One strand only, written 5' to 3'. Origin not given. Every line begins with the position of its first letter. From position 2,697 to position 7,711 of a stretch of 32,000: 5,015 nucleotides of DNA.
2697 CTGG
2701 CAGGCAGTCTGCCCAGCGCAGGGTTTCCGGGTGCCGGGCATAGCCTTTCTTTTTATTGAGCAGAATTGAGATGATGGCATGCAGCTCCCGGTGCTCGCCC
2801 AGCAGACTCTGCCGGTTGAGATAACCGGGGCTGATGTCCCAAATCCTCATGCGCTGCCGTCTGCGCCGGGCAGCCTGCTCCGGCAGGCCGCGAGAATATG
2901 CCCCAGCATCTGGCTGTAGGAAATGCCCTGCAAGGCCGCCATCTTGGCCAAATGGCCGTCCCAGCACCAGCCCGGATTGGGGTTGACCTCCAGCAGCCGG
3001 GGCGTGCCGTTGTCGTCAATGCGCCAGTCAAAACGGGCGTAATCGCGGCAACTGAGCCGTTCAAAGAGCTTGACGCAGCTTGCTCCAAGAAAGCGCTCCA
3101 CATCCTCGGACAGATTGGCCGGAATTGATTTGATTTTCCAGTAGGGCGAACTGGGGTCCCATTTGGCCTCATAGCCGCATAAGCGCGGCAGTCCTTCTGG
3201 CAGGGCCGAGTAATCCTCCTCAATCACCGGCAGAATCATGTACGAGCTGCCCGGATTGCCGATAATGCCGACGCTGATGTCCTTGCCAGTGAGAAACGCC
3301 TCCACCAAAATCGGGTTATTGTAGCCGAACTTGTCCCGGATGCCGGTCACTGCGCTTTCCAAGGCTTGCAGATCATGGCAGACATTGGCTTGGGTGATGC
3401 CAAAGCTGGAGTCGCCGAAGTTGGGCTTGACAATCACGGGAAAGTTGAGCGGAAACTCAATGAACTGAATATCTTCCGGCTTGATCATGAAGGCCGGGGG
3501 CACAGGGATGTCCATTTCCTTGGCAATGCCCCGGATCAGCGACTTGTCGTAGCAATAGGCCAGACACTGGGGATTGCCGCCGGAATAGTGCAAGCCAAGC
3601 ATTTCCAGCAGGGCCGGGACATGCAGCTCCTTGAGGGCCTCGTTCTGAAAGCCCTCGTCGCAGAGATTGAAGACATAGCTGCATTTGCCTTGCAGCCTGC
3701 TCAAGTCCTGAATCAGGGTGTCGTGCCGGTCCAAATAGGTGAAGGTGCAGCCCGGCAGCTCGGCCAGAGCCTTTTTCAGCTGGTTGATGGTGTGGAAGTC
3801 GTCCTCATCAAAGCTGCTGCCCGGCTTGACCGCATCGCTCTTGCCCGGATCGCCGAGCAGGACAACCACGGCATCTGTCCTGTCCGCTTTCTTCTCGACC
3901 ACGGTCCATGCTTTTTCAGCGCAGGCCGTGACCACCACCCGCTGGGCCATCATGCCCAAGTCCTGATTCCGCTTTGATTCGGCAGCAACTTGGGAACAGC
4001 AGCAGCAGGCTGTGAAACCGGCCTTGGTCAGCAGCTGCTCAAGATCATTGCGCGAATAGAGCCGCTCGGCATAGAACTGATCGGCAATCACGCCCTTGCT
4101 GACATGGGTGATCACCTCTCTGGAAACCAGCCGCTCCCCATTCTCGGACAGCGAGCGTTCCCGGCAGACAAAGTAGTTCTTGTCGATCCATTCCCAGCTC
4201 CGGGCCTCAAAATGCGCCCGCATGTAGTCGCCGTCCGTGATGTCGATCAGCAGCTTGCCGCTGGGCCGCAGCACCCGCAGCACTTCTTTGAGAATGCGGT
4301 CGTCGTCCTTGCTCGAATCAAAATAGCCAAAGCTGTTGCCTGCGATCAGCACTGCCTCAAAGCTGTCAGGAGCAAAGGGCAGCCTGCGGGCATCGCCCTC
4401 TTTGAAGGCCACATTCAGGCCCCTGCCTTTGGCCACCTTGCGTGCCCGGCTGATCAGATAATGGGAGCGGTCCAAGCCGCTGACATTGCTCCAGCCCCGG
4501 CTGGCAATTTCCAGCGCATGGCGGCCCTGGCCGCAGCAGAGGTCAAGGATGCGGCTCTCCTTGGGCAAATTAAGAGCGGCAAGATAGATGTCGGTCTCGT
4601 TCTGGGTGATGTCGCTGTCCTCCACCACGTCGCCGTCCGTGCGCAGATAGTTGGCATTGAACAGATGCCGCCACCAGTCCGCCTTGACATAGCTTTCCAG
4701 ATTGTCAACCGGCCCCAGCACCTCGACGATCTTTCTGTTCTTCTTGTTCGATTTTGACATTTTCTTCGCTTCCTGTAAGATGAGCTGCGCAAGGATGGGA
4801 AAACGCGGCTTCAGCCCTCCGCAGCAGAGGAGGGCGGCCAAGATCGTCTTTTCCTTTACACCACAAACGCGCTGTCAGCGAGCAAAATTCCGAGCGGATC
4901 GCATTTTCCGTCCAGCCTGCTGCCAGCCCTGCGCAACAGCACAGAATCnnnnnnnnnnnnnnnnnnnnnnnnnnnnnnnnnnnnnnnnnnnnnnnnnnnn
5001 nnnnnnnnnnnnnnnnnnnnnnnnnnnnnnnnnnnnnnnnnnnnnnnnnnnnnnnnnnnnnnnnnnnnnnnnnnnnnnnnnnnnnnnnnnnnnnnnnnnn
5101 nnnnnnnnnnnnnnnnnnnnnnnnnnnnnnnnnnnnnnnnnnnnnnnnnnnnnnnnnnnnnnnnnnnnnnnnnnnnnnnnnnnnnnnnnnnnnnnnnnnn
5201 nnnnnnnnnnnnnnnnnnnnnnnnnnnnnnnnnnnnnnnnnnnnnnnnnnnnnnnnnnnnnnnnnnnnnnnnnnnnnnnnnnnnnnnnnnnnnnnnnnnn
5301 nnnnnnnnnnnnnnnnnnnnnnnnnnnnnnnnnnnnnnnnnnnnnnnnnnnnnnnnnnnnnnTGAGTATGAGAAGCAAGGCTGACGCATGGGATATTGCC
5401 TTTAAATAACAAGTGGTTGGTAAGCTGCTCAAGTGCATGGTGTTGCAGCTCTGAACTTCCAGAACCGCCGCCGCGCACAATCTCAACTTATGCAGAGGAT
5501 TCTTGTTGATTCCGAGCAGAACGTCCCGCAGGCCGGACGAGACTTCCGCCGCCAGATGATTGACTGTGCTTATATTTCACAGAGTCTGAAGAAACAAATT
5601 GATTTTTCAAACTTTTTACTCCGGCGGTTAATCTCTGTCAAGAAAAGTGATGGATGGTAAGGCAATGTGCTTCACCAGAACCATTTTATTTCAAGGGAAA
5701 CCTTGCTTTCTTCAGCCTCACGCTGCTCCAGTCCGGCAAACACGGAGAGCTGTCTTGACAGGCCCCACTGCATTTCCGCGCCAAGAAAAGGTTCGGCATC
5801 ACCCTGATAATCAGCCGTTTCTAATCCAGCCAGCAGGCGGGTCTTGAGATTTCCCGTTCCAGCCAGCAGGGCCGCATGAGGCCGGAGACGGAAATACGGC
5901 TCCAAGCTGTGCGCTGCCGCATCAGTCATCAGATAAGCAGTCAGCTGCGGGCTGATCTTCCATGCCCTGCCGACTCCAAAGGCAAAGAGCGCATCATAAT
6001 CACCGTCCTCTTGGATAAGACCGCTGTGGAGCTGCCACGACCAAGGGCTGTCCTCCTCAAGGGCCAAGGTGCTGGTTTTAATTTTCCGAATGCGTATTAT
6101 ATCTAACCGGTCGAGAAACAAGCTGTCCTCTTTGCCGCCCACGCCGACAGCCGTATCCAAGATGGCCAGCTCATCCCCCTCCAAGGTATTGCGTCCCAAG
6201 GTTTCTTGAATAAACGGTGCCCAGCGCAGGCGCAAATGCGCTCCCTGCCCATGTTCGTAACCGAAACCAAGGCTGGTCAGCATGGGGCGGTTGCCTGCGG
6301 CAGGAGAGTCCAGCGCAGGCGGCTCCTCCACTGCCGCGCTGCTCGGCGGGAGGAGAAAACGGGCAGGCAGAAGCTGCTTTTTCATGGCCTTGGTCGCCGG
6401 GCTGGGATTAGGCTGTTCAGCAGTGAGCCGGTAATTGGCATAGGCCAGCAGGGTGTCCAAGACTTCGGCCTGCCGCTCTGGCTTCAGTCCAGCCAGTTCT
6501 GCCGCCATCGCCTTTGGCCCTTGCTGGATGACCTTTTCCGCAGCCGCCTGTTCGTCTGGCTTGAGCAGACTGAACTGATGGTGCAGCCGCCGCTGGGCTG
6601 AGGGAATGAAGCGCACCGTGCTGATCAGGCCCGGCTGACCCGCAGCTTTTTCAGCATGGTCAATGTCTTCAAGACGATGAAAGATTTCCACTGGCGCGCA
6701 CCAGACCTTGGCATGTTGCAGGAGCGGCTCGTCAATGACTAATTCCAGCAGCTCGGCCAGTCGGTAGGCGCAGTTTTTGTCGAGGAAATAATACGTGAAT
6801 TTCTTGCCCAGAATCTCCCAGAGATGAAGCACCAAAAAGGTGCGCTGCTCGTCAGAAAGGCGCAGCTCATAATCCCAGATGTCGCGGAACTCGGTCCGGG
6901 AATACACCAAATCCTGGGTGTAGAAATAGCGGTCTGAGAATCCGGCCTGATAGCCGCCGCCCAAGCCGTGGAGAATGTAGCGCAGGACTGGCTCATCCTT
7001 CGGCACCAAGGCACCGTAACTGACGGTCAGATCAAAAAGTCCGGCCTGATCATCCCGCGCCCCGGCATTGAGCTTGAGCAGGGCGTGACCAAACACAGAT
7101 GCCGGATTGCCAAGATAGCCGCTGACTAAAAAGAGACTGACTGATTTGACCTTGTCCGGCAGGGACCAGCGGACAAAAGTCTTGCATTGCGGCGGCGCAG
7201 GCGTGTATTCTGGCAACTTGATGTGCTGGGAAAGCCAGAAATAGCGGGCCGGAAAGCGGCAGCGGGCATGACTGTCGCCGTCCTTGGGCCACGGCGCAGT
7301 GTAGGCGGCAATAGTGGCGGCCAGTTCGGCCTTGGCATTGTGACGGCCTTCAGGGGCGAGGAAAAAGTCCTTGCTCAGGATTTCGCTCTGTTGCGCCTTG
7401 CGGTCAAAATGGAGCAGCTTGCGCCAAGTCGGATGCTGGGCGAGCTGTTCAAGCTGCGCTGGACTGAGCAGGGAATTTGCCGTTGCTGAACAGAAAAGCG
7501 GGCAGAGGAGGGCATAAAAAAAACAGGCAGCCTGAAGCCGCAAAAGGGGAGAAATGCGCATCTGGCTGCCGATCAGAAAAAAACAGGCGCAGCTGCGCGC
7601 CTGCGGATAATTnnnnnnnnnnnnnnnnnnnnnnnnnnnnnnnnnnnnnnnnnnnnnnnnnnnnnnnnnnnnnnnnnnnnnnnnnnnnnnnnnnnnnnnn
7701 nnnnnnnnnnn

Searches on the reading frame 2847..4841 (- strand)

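Call 18: search_protein_families(library=pfam, proteins=[window:2847-4841:-], max_evalue=0.001)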
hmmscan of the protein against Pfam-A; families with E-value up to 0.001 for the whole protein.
window:2847-4841:- (664 aa): 9 families
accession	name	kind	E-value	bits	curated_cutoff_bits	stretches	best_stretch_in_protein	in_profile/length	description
PF07478.18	Dala_Dala_lig_C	-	2.1e-25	89.9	24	1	443-650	5-203/204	D-ala D-ala ligase C-terminus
PF13649.12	Methyltransf_25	-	6.7e-21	75.2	27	1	98-195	1-97/97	Methyltransferase domain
PF08241.18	Methyltransf_11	-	1.2e-17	64.7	21.2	1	99-199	1-95/95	Methyltransferase domain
PF13847.12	Methyltransf_31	-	5.8e-17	62.2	27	1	94-203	3-113/145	Methyltransferase domain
PF01209.24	Ubie_methyltran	-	1.6e-10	41.2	20.1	1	95-199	48-151/233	ubiE/COQ5 methyltransferase family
PF13489.12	Methyltransf_23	-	4.9e-10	39.8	27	1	89-277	17-160/164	Methyltransferase domain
PF08242.18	Methyltransf_12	-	7.6e-08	33.4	30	1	99-197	1-98/98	Methyltransferase domain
PF07021.18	MetW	-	0.0003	20.9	21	0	92-191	11-102/193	Methionine biosynthesis protein MetW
PF13535.11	ATP-grasp_4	-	0.00073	19.6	27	0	466-530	2-74/160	ATP-grasp domain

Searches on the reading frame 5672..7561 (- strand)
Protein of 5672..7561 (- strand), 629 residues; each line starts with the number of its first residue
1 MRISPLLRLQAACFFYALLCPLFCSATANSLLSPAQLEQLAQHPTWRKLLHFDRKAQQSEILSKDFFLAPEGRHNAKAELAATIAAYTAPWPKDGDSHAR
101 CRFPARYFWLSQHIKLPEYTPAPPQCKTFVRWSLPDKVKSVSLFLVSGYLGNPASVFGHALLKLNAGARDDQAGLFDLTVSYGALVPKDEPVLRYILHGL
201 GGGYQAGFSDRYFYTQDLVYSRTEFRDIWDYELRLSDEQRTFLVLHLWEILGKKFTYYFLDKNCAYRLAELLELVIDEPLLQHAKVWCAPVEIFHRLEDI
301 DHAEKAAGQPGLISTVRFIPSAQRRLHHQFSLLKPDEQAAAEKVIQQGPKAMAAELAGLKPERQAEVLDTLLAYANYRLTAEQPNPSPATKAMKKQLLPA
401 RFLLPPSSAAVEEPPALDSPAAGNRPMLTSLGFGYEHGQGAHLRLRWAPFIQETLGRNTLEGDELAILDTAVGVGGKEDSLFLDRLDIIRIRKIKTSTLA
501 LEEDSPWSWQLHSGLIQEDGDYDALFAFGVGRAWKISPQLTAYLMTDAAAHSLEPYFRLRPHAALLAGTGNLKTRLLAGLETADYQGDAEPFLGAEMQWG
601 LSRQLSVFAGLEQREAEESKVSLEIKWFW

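Call 18: search_protein_families(library=pfam, proteins=[window:5672-7561:-], max_evalue=0.001)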
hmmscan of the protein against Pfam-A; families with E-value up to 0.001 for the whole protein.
window:5672-7561:- (629 aa): 3 families
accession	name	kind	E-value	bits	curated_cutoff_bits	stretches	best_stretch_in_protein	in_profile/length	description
PF13387.12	Lnb_N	-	1e-32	113.6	22.2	1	131-294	4-169/175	Lnb N-terminal periplasmic domain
PF25225.1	DUF7843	-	3e-26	92.2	25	1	38-113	1-79/79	Domain of unknown function (DUF7843)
PF25222.1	DUF7840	-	8e-13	49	27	1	419-628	3-222/224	Domain of unknown function (DUF7840)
